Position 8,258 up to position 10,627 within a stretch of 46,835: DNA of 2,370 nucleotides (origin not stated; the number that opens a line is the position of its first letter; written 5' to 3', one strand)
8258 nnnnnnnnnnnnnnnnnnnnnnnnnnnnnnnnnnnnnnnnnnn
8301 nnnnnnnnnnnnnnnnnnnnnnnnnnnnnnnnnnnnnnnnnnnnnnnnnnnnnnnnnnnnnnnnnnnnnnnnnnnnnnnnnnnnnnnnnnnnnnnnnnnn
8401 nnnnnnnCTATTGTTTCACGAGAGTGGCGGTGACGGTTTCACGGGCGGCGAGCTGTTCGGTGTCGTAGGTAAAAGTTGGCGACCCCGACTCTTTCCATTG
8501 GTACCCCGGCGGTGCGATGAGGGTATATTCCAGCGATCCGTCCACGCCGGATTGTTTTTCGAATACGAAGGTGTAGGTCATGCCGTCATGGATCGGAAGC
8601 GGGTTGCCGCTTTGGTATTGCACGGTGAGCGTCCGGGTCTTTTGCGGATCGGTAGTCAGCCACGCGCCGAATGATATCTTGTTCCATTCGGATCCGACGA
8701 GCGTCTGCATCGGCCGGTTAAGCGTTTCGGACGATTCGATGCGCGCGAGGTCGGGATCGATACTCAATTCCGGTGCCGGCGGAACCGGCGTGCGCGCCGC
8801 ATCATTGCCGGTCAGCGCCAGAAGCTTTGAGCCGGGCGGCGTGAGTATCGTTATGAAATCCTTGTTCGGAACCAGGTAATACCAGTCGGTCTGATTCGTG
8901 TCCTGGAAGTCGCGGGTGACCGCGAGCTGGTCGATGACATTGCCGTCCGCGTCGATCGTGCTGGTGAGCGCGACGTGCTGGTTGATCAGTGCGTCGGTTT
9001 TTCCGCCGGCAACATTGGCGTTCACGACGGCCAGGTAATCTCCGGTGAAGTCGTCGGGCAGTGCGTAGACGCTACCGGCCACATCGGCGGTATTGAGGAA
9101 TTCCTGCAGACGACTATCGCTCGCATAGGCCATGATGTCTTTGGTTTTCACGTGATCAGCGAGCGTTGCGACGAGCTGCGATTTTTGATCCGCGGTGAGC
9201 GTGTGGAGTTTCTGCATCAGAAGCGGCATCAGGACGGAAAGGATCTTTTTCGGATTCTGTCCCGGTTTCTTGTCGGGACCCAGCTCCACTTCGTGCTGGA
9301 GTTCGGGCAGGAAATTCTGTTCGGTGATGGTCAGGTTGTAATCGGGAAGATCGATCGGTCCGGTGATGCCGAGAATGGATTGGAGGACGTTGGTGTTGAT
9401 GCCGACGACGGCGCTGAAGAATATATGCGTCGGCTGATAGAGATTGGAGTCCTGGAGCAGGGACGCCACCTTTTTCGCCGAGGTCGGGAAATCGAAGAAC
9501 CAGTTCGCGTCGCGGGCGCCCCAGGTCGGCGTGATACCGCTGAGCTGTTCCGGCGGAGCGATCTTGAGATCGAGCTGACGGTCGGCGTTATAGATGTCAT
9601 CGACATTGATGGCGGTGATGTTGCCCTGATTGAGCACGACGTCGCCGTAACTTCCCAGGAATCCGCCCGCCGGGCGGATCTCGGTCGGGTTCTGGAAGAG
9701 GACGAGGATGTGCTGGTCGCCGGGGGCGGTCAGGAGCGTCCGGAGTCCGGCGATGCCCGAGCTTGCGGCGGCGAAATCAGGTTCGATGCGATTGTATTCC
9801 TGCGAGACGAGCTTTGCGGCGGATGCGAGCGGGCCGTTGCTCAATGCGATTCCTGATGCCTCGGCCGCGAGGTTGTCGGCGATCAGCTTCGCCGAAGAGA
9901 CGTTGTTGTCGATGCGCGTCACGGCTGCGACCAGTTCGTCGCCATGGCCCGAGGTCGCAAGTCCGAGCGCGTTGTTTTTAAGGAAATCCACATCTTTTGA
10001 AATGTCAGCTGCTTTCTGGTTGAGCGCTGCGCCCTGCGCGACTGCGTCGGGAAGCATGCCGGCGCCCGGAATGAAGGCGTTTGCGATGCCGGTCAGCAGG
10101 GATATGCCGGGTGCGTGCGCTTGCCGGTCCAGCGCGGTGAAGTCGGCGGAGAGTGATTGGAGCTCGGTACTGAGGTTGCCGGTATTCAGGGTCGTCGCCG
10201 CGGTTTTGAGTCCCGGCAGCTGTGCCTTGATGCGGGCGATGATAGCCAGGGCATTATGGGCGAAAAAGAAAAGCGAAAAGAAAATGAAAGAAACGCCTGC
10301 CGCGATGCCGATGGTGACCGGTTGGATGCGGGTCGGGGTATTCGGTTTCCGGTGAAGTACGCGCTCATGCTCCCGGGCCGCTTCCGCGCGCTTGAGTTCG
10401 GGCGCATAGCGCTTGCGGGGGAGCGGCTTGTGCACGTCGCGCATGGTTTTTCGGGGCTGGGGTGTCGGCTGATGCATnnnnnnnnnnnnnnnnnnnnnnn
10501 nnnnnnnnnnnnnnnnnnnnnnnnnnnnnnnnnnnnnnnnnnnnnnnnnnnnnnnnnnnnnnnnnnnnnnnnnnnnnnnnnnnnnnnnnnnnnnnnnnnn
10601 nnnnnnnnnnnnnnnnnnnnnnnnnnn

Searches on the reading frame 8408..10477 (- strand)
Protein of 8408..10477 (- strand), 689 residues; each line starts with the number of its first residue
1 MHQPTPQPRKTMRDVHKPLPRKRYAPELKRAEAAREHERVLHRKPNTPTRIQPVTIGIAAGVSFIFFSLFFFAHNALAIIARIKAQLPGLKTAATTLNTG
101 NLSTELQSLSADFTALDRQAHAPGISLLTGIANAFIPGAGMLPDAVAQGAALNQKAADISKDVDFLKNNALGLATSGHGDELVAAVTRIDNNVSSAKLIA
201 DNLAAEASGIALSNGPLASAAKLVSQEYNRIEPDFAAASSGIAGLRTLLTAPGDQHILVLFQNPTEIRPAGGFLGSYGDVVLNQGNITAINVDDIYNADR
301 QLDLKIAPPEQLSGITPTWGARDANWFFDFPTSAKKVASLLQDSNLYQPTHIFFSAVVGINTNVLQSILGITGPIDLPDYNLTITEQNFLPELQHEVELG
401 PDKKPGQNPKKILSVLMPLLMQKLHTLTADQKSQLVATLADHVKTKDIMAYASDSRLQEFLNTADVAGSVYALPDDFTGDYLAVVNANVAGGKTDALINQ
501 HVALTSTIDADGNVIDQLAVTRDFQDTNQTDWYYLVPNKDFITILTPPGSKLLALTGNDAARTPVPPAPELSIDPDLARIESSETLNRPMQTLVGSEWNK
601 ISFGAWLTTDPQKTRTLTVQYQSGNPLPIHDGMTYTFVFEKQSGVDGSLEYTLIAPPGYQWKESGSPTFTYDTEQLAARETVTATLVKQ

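Call 11: search_protein_families(library=pfam, proteins=[window:8408-10477:-], max_evalue=0.01)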
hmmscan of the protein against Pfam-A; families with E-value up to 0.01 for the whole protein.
window:8408-10477:- (689 aa): 1 family
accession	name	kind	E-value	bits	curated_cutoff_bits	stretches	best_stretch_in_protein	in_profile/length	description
PF13196.11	DUF4012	-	9.6e-22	78.5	28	1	253-396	2-142/144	Protein of unknown function (DUF4012)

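Call 12: search_protein_families(library=phrogs, proteins=[window:8408-10477:-], max_evalue=0.01)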
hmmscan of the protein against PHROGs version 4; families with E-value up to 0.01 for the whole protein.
window:8408-10477:- (689 aa): 0 families
